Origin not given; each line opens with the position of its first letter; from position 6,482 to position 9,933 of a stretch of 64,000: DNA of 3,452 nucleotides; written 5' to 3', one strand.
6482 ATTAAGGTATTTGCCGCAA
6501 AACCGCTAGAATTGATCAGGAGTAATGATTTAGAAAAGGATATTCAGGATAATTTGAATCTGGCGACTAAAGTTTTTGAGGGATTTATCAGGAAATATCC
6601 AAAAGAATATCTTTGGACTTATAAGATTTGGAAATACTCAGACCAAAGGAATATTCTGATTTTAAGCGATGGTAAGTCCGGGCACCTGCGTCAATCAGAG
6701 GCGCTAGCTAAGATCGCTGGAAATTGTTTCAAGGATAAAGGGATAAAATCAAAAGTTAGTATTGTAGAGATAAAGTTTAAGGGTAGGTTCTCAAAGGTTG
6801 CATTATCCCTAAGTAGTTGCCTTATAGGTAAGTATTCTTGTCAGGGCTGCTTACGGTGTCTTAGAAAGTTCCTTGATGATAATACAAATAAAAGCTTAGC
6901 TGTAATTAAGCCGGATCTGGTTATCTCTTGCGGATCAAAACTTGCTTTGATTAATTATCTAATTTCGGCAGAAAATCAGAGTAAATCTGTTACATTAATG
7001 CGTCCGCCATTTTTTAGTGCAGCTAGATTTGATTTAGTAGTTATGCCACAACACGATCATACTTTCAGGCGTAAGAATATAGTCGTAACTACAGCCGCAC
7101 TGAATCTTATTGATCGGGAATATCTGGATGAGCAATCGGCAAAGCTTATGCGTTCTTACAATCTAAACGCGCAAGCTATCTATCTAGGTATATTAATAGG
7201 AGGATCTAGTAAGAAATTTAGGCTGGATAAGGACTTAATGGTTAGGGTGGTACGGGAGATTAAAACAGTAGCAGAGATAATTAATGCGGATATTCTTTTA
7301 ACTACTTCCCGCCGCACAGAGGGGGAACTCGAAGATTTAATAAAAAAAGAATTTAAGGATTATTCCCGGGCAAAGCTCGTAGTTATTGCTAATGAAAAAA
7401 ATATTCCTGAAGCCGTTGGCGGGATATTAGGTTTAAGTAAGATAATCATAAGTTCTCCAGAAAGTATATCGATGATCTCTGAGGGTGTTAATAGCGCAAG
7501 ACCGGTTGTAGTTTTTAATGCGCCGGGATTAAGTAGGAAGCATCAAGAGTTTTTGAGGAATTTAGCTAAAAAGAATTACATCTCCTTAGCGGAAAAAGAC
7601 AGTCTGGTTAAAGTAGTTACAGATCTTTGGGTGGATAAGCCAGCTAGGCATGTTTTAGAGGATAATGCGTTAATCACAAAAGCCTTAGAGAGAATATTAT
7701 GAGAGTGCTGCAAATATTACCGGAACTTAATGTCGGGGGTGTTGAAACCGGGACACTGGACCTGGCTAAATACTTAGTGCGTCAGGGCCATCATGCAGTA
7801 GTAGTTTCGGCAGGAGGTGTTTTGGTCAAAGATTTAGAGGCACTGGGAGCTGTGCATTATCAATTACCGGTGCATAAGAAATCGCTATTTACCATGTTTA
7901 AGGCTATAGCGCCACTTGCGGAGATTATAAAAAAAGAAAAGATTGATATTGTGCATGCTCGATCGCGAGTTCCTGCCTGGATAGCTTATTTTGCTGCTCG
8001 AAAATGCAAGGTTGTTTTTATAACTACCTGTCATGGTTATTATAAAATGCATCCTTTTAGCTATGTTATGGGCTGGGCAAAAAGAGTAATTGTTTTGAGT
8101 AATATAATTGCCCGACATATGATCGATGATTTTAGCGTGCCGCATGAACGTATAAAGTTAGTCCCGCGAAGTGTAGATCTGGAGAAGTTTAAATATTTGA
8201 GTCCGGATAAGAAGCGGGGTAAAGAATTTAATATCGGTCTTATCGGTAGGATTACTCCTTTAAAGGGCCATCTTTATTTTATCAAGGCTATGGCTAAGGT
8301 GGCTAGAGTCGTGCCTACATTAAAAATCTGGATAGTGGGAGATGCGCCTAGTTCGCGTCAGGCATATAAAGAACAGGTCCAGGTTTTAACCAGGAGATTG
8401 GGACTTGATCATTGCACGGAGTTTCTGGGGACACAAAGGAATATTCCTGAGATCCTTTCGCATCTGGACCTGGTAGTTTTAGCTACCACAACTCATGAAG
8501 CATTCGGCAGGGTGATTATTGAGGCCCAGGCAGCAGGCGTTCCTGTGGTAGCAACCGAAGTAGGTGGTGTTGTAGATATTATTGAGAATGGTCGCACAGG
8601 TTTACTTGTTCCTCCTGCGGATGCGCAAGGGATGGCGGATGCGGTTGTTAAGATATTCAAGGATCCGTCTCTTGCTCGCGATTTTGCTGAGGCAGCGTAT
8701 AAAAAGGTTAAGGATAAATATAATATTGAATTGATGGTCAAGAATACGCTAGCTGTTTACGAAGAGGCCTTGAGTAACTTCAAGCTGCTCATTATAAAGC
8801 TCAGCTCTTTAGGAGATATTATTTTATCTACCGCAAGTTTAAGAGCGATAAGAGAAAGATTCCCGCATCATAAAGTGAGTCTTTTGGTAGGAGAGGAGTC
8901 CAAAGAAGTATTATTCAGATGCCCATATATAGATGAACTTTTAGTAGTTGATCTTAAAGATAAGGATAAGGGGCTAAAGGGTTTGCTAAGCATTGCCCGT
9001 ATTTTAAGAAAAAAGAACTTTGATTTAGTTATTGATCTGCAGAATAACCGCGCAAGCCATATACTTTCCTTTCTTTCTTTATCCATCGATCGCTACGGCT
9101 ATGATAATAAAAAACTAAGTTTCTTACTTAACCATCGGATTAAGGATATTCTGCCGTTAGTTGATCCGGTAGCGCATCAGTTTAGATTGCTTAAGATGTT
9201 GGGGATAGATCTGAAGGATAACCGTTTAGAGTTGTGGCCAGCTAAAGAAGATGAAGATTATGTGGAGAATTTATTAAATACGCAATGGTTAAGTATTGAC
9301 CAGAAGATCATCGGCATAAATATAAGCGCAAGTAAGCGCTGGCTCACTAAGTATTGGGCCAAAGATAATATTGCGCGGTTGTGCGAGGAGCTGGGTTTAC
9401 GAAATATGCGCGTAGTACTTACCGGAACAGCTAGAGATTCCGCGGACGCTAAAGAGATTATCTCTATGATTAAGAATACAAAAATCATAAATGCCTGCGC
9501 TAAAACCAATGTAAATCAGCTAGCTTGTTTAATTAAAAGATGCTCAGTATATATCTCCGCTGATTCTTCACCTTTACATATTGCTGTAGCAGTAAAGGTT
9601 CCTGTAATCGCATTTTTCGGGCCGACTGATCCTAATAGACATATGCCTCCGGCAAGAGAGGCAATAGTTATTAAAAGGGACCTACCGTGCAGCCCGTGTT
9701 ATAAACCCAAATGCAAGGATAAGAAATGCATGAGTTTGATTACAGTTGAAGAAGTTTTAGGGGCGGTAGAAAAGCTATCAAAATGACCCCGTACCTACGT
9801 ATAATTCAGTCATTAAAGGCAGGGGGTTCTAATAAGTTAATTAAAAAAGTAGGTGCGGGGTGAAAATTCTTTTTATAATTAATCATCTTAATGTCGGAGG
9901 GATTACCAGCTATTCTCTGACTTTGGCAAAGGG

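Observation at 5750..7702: LpxL-type lipid A acyltransferase fused to an Elm1/DUF1022-like domain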

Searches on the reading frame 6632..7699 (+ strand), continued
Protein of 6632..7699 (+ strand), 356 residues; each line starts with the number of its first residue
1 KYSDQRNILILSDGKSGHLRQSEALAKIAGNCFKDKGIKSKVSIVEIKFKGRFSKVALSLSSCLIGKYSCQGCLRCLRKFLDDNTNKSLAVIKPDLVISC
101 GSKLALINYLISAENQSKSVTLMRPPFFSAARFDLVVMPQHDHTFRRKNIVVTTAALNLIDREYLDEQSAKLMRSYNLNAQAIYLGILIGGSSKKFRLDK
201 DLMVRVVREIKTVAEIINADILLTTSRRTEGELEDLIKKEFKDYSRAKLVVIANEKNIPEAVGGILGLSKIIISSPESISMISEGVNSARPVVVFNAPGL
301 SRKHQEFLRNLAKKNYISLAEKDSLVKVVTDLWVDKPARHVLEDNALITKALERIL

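Call 66: list_cluster_members(proteins=[P0138, P0167, P0161, P0200, P0208, P0262, P0247, P0263, P0212, P0185])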
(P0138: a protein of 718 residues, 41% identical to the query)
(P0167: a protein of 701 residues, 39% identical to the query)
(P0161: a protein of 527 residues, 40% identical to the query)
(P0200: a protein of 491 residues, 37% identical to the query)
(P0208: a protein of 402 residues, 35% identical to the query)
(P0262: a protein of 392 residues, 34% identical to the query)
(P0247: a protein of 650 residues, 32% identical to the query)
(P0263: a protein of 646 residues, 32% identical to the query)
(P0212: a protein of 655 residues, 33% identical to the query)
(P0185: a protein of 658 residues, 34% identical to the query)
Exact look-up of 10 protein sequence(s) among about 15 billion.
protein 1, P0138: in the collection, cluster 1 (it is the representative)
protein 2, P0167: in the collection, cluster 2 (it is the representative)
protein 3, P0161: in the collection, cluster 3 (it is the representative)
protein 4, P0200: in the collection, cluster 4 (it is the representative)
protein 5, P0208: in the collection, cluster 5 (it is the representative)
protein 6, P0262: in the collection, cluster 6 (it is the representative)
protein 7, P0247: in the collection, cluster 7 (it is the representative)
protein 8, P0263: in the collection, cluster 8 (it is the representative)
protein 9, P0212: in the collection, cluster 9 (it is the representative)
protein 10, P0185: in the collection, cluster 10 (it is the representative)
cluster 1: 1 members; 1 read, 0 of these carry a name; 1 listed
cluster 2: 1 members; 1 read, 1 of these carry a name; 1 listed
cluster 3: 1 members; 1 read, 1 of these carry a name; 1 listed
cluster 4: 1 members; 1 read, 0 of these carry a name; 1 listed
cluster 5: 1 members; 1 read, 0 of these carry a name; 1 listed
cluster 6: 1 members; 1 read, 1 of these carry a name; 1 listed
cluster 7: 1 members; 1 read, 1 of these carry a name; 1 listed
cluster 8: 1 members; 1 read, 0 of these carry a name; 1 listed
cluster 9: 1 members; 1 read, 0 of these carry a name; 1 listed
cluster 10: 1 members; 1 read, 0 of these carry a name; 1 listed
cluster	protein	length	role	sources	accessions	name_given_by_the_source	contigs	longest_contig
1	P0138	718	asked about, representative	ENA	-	-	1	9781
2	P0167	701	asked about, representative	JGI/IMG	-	tetraacyldisaccharide 4'-kinase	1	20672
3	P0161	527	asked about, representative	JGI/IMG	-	mitochondrial fission protein ELM1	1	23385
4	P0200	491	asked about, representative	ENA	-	-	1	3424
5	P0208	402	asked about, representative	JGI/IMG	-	-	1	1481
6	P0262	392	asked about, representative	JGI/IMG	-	mitochondrial fission protein ELM1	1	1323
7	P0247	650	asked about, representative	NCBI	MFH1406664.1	MAG: ELM1/GtrOC1 family putative glycosyltransferase [Candidatus Omnitrophota bacterium]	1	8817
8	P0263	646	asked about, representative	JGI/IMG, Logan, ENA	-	-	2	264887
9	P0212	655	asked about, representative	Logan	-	-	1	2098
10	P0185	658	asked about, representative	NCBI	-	-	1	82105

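Call 67: find_encoding_contigs(protein=P0167, flank=8000, max_places=1)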
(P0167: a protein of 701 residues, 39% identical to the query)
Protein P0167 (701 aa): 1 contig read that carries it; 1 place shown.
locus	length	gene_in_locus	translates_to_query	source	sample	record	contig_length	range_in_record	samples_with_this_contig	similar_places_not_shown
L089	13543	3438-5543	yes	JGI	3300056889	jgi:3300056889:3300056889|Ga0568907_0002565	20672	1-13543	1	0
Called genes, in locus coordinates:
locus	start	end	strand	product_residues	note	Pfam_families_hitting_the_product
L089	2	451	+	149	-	?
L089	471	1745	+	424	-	PF04413:Glycos_transf_N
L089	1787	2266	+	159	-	PF00571:CBS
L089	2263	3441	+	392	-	PF00999:Na_H_Exchanger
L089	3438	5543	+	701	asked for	PF02606:LpxK, PF06258:Mito_fiss_Elm1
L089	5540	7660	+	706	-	PF13439:Glyco_transf_4, PF13477:Glyco_trans_4_2, PF13579:Glyco_trans_4_4, PF20706:GT4-conflict, PF00534:Glycos_transf_1, PF13692:Glyco_trans_1_4, PF01075:Glyco_transf_9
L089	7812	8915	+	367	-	PF13439:Glyco_transf_4, PF13477:Glyco_trans_4_2, PF13579:Glyco_trans_4_4, PF20706:GT4-conflict (weak), PF00534:Glycos_transf_1, PF13692:Glyco_trans_1_4, PF13524:Glyco_trans_1_2 (weak)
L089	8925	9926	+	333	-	PF01075:Glyco_transf_9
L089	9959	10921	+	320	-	PF01075:Glyco_transf_9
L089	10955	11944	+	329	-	PF00294:PfkB, PF08543:Phos_pyr_kin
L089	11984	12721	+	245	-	PF00430:ATP-synt_B, PF00213:OSCP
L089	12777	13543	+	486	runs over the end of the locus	PF02874:ATP-synt_ab_N (weak), PF00006:ATP-synt_ab, PF00306:ATP-synt_ab_C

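Call 70: find_encoding_contigs(protein=P0144, flank=6000, max_places=2)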
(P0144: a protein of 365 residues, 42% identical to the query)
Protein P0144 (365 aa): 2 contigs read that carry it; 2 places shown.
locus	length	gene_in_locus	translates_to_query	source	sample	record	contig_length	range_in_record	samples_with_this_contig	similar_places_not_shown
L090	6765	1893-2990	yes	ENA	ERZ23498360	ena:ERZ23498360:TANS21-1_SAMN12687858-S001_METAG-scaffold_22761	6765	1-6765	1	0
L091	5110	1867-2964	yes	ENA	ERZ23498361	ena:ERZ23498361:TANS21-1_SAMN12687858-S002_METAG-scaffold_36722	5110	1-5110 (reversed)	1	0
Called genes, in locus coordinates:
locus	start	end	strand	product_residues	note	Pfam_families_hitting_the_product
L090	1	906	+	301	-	?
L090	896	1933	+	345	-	PF02606:LpxK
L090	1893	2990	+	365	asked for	PF06258:Mito_fiss_Elm1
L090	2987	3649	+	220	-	PF13439:Glyco_transf_4, PF13579:Glyco_trans_4_4, PF13477:Glyco_trans_4_2 (weak)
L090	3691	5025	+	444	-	PF00534:Glycos_transf_1, PF13524:Glyco_trans_1_2 (weak), PF13692:Glyco_trans_1_4, PF01075:Glyco_transf_9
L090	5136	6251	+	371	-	PF13439:Glyco_transf_4, PF13477:Glyco_trans_4_2, PF13579:Glyco_trans_4_4, PF20706:GT4-conflict, PF00534:Glycos_transf_1, PF13692:Glyco_trans_1_4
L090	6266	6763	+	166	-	?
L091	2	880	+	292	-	?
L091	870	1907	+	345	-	PF02606:LpxK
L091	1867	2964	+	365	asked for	PF06258:Mito_fiss_Elm1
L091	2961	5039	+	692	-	PF13439:Glyco_transf_4, PF13477:Glyco_trans_4_2 (weak), PF13579:Glyco_trans_4_4, PF20706:GT4-conflict, PF00534:Glycos_transf_1, PF13524:Glyco_trans_1_2 (weak), PF13692:Glyco_trans_1_4, PF01075:Glyco_transf_9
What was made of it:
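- Some relatives lack that domain at this locus (calls 67, 70).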

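Call 71: find_encoding_contigs(protein=P0163, flank=7000, max_places=1)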
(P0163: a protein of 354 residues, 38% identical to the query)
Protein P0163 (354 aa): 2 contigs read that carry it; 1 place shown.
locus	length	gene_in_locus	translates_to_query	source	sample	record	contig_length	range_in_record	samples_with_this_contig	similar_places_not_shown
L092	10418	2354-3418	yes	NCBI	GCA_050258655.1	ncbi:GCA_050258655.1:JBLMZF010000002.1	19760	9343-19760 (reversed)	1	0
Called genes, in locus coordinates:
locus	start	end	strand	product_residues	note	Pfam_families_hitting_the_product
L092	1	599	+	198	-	?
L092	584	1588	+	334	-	PF00389:2-Hacid_dh, PF02826:2-Hacid_dh_C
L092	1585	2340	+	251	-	PF00106:adh_short, PF08659:KR, PF13561:adh_short_C2, PF23441:SDR (weak)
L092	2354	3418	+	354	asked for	PF06258:Mito_fiss_Elm1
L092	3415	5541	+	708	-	PF13439:Glyco_transf_4, PF13477:Glyco_trans_4_2 (weak), PF13579:Glyco_trans_4_4, PF20706:GT4-conflict, PF00534:Glycos_transf_1, PF13692:Glyco_trans_1_4, PF01075:Glyco_transf_9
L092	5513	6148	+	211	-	PF04199:Cyclase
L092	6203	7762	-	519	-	PF13520:AA_permease_2, PF00324:AA_permease, PF13906:AA_permease_C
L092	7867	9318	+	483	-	PF00474:SSF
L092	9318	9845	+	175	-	PF14235:DUF4337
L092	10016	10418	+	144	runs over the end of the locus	-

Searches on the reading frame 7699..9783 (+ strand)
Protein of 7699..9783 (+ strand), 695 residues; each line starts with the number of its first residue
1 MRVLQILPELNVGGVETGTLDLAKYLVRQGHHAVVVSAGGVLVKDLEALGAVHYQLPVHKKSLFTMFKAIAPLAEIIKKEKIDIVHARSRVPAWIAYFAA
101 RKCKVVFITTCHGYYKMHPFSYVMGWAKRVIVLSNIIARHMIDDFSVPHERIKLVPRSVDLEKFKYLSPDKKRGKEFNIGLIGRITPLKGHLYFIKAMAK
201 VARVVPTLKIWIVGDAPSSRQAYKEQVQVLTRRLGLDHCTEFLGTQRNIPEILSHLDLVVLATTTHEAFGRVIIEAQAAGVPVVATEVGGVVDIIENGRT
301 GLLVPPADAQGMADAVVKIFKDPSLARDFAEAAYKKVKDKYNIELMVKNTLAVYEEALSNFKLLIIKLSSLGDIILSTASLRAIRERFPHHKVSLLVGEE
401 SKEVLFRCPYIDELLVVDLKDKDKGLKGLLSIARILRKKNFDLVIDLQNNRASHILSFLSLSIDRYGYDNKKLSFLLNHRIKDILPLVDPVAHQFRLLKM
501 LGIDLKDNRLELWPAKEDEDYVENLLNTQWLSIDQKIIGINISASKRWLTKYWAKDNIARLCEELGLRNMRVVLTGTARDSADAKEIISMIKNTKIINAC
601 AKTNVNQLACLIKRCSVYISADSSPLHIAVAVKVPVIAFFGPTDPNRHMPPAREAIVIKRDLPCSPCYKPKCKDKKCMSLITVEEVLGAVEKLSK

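Call 3: search_protein_families(library=pfam, proteins=[window:7699-9783:+], max_evalue=0.01)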
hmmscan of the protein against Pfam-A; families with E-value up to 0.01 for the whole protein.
window:7699-9783:+ (695 aa): 8 families
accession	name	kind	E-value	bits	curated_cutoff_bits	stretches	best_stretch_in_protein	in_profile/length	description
PF00534.26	Glycos_transf_1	-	3.1e-36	124.9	26.4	1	171-335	10-171/172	Glycosyl transferases group 1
PF01075.23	Glyco_transf_9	-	4.9e-35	121.5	22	1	431-676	3-245/247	Glycosyltransferase family 9 (heptosyltransferase)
PF13692.12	Glyco_trans_1_4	-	1.5e-34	119.7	27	1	178-322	3-142/142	Glycosyl transferases group 1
PF13439.12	Glyco_transf_4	-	1.4e-29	103.7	28.5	1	12-163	1-170/170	Glycosyltransferase Family 4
PF13579.12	Glyco_trans_4_4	-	2.9e-18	67.2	29.7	1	13-156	1-156/158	Glycosyl transferase 4-like domain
PF20706.3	GT4-conflict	-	4.3e-11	42.9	26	1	169-341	192-376/385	Family 4 Glycosyltransferase in conflict systems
PF13477.12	Glyco_trans_4_2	-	2e-08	34.9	23.4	1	19-117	13-114/139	Glycosyl transferase 4-like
PF13524.12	Glyco_trans_1_2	-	0.00041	20.7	25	1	208-347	15-139/144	Glycosyl transferase-like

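Call 4: search_protein_families(library=ncbifam, proteins=[window:7699-9783:+], max_evalue=0.01)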
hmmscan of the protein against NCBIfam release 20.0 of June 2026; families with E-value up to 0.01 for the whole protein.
window:7699-9783:+ (695 aa): 42 families (the best 25 are shown)
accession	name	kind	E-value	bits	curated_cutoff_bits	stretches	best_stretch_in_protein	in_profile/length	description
TIGR03088.1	stp2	hypoth_equivalog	2.7e-40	138.6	409.05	1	6-358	7-374/374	TIGR03088 family PEP-CTERM/XrtA system glycosyltransferase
NF041876.1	EPS_EpsE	equivalog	4.5e-39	134.8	400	1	24-344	56-383/389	exopolysaccharide biosynthesis GT4 family glycosyltransferase EpsE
TIGR02201.1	heptsyl_trn_III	equivalog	2.6e-37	128.7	170.2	1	363-693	2-342/344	putative lipopolysaccharide heptosyltransferase III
NF007742.0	PRK10422.1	equivalog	2.8e-36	125.1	467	1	362-693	7-342/352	lipopolysaccharide core heptosyltransferase RfaQ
TIGR03999.1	thiol_BshA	equivalog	3.7e-36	124.8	273.7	1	53-358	52-374/375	N-acetyl-alpha-D-glucosaminyl L-malate synthase BshA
TIGR02195.1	heptsyl_trn_II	equivalog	4e-36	124.8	134.6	1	362-694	1-338/339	lipopolysaccharide heptosyltransferase II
NF038011.1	PelF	equivalog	1.5e-34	119.9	100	1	128-354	259-489/489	GT4 family glycosyltransferase PelF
TIGR03449.1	mycothiol_MshA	equivalog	2.7e-28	99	462.5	1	124-359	162-405/406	D-inositol-3-phosphate glycosyltransferase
TIGR02193.1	heptsyl_trn_I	equivalog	1.2e-25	90.5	185.3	1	362-654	1-295/320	lipopolysaccharide heptosyltransferase I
TIGR02149.1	glgA_Coryne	subfamily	9.2e-25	87.6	302.4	1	126-356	144-389/391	glycogen synthase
NF008162.0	PRK10916.1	equivalog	3.5e-23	82.4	569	1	362-659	2-306/348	ADP-heptose--LPS heptosyltransferase RfaF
NF038229.1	Glyco4_Geo_Pelo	equivalog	2.4e-21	76.1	400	1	123-358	106-337/338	GPMC system family 4 glycosyltransferase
TIGR04063.1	stp3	hypoth_equivalog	5.7e-19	68.3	442.05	1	121-358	152-396/397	TIGR04063 family PEP-CTERM/XrtA system glycosyltransferase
NF012028.0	PRK15484.1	subfamily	7.7e-19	68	618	1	129-348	142-369/380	lipopolysaccharide N-acetylglucosaminyltransferase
NF050063.1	ProtGlycPglJ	equivalog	2e-17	63.5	500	1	138-342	156-352/363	N-acetylgalactosamine-N,N'-diacetylbacillosaminyl-diphospho-undecaprenol 4-alpha-N-acetylgalactosaminyltransferase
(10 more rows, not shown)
